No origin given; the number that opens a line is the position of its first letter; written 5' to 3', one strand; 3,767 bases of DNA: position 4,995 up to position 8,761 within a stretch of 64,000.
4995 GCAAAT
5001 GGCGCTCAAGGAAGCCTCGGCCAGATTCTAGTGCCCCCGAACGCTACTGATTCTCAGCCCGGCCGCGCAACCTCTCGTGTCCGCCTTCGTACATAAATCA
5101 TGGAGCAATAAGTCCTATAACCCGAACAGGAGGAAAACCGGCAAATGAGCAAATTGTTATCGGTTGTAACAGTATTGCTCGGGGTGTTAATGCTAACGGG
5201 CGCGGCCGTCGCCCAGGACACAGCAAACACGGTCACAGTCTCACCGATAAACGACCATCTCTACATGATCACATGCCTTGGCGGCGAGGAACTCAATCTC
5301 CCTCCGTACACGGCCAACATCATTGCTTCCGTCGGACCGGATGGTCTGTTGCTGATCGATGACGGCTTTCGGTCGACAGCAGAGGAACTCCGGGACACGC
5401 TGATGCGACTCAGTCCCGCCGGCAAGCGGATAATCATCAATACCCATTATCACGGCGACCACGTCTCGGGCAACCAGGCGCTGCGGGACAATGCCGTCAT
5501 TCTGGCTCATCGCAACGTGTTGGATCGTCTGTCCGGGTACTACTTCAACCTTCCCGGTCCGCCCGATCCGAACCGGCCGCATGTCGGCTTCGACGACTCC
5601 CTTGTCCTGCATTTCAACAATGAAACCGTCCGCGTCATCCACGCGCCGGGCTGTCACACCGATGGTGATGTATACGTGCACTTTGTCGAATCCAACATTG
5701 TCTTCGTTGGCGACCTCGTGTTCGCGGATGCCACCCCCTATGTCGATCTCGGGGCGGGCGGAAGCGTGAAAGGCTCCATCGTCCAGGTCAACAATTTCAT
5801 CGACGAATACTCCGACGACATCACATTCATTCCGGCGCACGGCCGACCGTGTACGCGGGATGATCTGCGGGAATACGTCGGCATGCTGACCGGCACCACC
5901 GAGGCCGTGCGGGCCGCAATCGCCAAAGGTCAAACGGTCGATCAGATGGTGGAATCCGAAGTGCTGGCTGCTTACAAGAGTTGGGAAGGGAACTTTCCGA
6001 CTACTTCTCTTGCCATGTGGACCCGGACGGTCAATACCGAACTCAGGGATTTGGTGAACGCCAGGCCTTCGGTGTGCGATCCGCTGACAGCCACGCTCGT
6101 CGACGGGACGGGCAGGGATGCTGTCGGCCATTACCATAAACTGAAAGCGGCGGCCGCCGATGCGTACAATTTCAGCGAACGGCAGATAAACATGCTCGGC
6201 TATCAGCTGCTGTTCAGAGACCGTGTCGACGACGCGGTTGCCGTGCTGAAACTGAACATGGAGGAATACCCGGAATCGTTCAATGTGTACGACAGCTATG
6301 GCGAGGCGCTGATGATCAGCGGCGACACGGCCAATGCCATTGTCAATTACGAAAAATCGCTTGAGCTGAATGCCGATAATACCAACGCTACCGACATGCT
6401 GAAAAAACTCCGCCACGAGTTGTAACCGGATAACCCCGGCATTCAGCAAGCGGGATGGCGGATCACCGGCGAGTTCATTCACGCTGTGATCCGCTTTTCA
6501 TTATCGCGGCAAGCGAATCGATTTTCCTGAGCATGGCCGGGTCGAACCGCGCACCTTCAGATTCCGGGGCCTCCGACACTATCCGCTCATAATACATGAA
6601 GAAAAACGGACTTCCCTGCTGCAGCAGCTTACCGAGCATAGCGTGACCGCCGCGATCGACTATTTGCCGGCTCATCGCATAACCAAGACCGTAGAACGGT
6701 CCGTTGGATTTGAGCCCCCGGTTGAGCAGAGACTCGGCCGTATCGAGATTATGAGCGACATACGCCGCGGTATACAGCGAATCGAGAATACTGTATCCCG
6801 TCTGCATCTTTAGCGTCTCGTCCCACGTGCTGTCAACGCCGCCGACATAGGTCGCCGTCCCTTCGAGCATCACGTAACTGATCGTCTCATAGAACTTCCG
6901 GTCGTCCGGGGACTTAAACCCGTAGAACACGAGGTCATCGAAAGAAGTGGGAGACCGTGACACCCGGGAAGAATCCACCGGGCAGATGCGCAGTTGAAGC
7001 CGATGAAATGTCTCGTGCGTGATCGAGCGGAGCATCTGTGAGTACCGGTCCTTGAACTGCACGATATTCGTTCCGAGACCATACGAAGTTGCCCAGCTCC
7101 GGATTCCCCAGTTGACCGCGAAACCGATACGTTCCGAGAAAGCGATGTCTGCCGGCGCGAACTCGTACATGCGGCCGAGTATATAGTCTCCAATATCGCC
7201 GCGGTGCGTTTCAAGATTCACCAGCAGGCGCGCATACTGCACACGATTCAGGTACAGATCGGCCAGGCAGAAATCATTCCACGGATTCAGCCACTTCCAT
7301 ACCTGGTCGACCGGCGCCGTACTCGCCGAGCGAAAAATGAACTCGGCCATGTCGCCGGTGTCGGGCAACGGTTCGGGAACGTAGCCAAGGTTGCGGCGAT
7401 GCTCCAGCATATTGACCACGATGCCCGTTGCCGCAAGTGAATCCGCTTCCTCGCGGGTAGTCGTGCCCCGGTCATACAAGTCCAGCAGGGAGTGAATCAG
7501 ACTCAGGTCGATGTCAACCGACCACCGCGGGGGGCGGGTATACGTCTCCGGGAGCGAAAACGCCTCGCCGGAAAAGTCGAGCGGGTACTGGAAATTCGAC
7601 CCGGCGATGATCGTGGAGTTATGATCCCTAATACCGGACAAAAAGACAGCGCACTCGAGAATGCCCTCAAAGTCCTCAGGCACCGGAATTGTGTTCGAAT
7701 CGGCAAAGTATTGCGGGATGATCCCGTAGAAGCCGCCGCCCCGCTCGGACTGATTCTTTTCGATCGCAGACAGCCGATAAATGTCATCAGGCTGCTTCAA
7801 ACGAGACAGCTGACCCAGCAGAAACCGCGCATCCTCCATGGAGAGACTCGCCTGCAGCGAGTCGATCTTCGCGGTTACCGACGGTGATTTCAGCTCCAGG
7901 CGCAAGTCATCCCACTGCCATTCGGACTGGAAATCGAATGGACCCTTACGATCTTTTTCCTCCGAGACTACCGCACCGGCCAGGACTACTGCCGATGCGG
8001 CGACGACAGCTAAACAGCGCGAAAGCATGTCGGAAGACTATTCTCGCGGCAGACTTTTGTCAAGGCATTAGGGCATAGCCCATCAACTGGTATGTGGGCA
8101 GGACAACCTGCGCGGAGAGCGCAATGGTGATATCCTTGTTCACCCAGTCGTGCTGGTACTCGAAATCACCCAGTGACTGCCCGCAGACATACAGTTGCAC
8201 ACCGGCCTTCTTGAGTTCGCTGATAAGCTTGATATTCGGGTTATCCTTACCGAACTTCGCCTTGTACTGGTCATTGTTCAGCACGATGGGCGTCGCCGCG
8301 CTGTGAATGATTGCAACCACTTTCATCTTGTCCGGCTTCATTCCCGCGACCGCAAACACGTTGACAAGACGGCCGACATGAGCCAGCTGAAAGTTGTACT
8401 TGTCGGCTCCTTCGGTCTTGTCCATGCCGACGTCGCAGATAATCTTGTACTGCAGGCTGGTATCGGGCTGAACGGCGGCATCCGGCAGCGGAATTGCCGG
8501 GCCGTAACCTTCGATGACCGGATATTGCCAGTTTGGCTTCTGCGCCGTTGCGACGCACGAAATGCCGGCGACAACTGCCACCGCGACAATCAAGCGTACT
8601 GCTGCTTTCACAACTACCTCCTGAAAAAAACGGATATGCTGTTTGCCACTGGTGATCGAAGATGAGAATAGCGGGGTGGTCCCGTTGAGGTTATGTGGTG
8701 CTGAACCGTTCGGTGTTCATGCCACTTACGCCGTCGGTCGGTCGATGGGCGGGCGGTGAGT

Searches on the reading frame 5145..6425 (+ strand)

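Call 25: search_protein_families(library=pfam, proteins=[window:5145-6425:+], max_evalue=0.00001)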
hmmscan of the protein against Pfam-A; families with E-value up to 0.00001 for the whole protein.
window:5145-6425:+ (426 aa): 1 family
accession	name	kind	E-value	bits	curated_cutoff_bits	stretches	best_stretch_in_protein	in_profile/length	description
PF00753.33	Lactamase_B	-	2e-15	57.7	22.7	1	61-205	10-171/196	Metallo-beta-lactamase superfamily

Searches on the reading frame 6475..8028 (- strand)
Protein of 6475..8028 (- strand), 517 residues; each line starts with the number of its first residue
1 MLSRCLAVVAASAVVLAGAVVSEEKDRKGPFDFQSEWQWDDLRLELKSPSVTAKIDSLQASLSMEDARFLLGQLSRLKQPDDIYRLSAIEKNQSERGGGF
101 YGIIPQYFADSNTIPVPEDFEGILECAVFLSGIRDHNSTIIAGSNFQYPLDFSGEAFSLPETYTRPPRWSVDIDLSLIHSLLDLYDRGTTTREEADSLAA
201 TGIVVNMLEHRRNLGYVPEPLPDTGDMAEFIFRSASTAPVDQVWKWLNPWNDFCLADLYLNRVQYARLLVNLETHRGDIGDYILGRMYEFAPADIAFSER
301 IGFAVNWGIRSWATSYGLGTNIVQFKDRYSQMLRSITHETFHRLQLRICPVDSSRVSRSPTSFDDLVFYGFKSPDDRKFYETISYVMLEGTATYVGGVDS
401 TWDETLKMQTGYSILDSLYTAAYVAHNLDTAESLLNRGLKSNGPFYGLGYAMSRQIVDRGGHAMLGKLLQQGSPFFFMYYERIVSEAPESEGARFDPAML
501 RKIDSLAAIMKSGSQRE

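Call 25: search_protein_families(library=pfam, proteins=[window:6475-8028:-], max_evalue=0.00001)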
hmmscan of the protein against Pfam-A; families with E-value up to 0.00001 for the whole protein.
window:6475-8028:- (517 aa): 1 family
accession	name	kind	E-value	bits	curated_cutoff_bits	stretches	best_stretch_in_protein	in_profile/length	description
PF18958.6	DUF5700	-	9.3e-06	25.7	25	0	286-485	81-279/283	Putative zinc dependent peptidase (DUF5700)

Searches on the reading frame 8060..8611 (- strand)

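Call 25: search_protein_families(library=pfam, proteins=[window:8060-8611:-], max_evalue=0.00001)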
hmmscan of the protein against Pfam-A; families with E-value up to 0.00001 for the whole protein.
window:8060-8611:- (183 aa): 1 family
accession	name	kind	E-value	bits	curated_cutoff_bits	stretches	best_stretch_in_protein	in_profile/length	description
PF02635.20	DsrE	-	8.2e-09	36.1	22.7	1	66-182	13-114/116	DsrE/DsrF-like family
